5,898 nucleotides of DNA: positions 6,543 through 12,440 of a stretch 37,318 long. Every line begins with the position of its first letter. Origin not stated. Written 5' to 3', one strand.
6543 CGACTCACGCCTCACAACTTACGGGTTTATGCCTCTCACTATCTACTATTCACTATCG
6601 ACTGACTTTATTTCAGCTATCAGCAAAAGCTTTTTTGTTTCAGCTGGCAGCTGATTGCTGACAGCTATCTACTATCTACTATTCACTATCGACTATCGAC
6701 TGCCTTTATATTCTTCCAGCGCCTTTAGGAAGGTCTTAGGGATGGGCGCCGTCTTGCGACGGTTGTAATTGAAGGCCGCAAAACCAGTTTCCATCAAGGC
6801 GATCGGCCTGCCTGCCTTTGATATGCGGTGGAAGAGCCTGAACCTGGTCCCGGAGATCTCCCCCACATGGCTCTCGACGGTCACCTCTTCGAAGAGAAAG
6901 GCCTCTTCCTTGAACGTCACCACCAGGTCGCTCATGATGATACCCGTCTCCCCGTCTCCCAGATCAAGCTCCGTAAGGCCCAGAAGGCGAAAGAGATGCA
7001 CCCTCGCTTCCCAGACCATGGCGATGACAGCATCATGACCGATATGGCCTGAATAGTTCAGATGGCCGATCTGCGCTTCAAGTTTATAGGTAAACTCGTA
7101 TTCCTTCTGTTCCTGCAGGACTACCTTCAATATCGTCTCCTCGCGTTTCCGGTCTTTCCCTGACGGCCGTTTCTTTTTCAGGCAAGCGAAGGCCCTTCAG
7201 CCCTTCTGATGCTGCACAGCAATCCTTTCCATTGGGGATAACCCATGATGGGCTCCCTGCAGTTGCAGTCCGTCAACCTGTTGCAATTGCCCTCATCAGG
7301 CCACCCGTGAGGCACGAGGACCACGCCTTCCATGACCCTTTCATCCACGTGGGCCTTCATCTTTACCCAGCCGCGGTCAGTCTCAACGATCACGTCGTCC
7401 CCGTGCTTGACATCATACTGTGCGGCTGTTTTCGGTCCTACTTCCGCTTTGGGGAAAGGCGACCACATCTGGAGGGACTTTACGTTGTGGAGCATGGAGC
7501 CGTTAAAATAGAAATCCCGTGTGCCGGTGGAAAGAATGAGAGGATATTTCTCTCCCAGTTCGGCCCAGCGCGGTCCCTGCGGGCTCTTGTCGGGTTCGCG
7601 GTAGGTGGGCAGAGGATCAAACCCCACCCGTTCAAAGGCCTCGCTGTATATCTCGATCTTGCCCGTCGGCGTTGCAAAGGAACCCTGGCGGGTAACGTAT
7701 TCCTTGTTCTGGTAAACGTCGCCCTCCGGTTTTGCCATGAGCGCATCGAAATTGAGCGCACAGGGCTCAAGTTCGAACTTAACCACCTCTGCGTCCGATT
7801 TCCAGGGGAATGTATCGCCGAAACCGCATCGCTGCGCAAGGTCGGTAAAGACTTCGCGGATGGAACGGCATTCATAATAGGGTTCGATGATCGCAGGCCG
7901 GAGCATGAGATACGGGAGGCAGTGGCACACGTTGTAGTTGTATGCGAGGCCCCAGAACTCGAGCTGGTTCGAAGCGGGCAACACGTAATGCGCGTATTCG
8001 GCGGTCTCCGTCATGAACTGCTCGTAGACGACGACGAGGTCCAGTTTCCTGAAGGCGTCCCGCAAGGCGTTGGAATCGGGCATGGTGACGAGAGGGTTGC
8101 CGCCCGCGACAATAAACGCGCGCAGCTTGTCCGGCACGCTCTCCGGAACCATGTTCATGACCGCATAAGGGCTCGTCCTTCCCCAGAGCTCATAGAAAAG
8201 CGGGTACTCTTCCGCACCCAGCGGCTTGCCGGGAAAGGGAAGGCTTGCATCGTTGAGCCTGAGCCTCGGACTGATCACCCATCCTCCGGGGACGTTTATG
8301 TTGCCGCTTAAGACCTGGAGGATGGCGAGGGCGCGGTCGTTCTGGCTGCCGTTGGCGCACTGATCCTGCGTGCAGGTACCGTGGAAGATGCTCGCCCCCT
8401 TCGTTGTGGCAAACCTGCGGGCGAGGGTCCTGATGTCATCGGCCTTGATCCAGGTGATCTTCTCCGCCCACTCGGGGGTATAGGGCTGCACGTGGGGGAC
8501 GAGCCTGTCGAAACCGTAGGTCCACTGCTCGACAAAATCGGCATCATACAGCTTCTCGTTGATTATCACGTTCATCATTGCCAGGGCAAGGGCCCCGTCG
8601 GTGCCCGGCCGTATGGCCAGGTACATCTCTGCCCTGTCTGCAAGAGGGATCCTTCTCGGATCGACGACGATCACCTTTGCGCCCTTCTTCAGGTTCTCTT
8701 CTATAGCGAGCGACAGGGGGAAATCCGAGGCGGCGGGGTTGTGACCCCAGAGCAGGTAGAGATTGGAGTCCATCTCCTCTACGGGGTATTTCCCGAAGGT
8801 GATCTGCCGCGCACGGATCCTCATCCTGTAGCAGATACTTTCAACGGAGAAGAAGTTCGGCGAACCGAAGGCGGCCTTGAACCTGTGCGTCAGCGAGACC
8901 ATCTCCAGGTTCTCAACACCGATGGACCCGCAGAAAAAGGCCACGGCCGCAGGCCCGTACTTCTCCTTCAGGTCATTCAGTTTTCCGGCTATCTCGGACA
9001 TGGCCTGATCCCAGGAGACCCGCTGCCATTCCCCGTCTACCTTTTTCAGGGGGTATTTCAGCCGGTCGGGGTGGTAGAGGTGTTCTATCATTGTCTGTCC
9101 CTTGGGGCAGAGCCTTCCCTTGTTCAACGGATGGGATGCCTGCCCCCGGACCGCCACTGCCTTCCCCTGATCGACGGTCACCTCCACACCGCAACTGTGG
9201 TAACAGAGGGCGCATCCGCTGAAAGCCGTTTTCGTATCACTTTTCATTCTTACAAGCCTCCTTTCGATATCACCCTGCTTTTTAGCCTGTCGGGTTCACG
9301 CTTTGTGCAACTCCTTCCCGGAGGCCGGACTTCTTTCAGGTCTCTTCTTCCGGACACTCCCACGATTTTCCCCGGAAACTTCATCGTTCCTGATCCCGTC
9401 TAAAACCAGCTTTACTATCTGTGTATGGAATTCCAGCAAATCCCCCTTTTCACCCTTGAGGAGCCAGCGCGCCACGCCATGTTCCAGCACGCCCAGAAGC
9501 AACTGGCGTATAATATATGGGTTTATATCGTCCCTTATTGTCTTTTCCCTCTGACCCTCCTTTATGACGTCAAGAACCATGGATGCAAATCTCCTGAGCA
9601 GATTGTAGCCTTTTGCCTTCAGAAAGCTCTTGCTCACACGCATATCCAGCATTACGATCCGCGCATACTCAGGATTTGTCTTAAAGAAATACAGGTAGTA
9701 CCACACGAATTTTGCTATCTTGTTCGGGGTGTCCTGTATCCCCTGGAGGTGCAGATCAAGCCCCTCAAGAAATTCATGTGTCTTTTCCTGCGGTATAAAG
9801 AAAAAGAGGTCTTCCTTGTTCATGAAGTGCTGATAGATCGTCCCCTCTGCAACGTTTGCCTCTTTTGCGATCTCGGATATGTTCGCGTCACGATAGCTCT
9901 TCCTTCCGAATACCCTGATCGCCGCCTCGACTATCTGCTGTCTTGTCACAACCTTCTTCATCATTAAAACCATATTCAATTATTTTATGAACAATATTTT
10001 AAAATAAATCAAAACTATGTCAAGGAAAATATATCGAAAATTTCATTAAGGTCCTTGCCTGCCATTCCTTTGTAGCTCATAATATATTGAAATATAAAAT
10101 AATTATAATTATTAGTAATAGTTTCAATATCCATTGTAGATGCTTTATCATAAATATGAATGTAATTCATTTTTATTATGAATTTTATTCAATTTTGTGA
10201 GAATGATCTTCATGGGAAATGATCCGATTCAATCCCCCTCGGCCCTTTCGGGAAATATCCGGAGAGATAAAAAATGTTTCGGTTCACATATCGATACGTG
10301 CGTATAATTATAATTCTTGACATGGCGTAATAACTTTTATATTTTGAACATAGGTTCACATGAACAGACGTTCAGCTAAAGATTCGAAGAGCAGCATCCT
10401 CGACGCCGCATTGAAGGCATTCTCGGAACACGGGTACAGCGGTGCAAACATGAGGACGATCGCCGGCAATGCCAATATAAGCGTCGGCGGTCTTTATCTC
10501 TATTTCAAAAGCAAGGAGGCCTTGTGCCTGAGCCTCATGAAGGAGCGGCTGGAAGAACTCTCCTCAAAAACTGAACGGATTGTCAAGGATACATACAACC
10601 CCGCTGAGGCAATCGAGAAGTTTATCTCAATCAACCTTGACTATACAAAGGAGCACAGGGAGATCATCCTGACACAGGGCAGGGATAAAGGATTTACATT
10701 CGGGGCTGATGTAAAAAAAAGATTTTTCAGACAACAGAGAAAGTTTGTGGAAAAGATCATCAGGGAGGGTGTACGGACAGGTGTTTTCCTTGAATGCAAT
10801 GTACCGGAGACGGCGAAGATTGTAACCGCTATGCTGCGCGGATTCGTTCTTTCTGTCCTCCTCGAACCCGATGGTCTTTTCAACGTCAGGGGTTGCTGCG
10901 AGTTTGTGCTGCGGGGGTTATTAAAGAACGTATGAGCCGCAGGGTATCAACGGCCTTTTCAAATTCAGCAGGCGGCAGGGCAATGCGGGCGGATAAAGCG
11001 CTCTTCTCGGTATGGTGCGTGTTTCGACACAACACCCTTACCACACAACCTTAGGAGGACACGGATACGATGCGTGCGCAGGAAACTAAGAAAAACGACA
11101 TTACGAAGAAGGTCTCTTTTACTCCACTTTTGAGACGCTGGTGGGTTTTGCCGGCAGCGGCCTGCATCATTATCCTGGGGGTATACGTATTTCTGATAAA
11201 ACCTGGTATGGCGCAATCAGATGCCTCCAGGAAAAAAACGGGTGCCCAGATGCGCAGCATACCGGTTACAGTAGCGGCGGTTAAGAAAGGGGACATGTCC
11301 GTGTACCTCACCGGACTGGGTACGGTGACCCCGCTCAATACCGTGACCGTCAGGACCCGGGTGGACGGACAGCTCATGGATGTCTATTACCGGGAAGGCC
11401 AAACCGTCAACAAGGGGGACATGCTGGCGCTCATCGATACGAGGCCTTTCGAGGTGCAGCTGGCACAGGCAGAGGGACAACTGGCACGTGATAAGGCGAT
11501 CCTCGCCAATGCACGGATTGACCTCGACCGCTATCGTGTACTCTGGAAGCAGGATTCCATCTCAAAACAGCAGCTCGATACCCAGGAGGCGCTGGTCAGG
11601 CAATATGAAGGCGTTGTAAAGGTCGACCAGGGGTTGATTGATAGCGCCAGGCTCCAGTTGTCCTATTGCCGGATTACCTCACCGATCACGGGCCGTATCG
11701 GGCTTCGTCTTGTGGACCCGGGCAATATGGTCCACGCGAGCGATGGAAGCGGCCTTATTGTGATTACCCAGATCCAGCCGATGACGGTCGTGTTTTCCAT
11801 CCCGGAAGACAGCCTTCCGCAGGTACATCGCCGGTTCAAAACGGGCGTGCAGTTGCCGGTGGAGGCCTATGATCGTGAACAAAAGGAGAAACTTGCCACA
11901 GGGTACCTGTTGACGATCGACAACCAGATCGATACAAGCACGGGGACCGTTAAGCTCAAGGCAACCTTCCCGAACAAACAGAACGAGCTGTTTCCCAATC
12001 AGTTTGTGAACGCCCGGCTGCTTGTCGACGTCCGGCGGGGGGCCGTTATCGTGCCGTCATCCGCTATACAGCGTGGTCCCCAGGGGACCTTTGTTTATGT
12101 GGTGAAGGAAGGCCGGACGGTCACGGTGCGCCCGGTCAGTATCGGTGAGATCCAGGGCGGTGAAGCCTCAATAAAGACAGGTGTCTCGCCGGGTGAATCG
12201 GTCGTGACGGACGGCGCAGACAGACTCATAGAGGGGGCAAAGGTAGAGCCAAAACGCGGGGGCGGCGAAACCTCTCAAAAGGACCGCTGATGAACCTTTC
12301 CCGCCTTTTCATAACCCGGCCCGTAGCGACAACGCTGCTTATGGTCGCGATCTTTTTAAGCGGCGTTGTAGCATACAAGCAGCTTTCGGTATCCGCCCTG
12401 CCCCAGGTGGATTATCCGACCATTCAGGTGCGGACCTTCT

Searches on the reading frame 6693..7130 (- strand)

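Call 9: search_protein_families(library=pfam, proteins=[window:6693-7130:-])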
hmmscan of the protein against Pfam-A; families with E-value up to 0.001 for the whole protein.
window:6693-7130:- (145 aa): 1 family
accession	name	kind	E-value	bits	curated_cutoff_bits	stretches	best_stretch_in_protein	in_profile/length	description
PF13279.12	4HBT_2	-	2.4e-19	70.4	25.5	1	21-138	3-122/122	Thioesterase-like superfamily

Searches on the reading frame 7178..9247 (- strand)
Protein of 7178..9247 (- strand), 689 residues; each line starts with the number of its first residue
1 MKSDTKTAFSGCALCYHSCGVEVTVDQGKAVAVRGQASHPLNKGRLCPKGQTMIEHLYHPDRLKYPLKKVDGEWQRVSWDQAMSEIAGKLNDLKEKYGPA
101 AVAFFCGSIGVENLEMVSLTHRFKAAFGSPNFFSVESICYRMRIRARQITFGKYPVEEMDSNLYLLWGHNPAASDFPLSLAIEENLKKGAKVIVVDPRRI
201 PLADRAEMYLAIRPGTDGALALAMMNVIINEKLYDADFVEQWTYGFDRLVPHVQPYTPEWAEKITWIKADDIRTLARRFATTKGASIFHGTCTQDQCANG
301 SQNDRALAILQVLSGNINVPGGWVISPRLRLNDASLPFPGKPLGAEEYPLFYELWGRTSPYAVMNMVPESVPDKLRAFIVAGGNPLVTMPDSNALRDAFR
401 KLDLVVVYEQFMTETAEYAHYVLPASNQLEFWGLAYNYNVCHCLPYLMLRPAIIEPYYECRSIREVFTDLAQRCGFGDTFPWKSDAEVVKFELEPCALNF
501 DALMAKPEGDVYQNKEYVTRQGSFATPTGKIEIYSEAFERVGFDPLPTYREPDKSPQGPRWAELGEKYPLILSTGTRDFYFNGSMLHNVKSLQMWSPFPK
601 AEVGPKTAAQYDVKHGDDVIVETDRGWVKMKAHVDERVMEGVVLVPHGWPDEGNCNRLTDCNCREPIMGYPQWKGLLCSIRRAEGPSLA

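Call 9: search_protein_families(library=pfam, proteins=[window:7178-9247:-])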
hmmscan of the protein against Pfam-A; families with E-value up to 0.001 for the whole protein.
window:7178-9247:- (689 aa): 3 families
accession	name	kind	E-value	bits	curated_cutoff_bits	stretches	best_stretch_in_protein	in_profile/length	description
PF00384.28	Molybdopterin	-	3e-46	158.5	24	1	62-472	1-352/353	Molybdopterin oxidoreductase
PF01568.27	Molydop_binding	-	8.6e-20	71.3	26.8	1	570-674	1-107/110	Molydopterin dinucleotide binding domain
PF04879.21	Molybdop_Fe4S4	-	4e-15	56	22.7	1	9-59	5-55/55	Molybdopterin oxidoreductase Fe4S4 domain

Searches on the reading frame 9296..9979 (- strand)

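Call 9: search_protein_families(library=pfam, proteins=[window:9296-9979:-])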
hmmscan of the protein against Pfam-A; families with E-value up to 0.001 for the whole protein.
window:9296-9979:- (227 aa): 4 families
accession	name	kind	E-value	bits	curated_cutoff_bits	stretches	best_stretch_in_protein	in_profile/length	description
PF08359.16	TetR_C_4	-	4.8e-17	62.8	21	1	64-195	2-133/133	YsiA-like protein, C-terminal region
PF00440.29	TetR_N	-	3.8e-15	55.8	24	1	16-59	1-44/47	Bacterial regulatory proteins, tetR family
PF17932.6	TetR_C_24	-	1.9e-06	28.5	26.4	1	86-195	6-113/114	Tetracyclin repressor-like, C-terminal domain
PF17938.6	TetR_C_29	-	0.0009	19.8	26.2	0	87-155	4-74/119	Tetracyclin repressor-like, C-terminal domain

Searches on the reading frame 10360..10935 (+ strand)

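Call 9: search_protein_families(library=pfam, proteins=[window:10360-10935:+])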
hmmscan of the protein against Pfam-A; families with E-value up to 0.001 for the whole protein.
window:10360-10935:+ (191 aa): 3 families
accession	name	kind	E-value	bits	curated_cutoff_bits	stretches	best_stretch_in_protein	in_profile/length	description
PF00440.29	TetR_N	-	4.3e-15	55.7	24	1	13-57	1-45/47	Bacterial regulatory proteins, tetR family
PF17935.6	TetR_C_27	-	0.00046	20.7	26.1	0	118-163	40-85/106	Tetracyclin repressor-like, C-terminal domain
PF13977.11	TetR_C_6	-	0.00053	20.6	27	0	116-173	40-97/115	BetI-type transcriptional repressor, C-terminal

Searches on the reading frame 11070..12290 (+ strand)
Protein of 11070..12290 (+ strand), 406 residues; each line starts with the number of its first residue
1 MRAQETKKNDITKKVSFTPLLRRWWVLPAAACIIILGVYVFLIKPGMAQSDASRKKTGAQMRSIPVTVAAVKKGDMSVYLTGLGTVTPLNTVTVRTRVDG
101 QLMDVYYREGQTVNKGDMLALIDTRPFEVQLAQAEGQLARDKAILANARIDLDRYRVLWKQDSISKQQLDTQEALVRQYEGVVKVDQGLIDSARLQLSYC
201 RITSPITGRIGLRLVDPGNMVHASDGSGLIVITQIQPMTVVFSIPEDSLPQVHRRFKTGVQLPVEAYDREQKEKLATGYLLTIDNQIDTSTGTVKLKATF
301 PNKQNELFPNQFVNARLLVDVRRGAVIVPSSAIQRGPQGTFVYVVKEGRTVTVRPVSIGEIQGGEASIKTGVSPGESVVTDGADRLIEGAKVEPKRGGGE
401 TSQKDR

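Call 9: search_protein_families(library=pfam, proteins=[window:11070-12290:+])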
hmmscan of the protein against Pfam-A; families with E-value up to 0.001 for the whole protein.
window:11070-12290:+ (406 aa): 3 families
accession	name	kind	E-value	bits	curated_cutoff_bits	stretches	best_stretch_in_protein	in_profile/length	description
PF16576.10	HlyD_D23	-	1.4e-12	47.8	30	1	91-313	19-214/214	Barrel-sandwich domain of CusB or HlyD membrane-fusion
PF13437.12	HlyD_3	-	1.3e-10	42.4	22.2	1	202-304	2-97/106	HlyD family secretion protein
PF13533.13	Biotin_lipoyl_2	-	1.8e-07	31.2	29.8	1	92-123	1-32/32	Biotin-lipoyl like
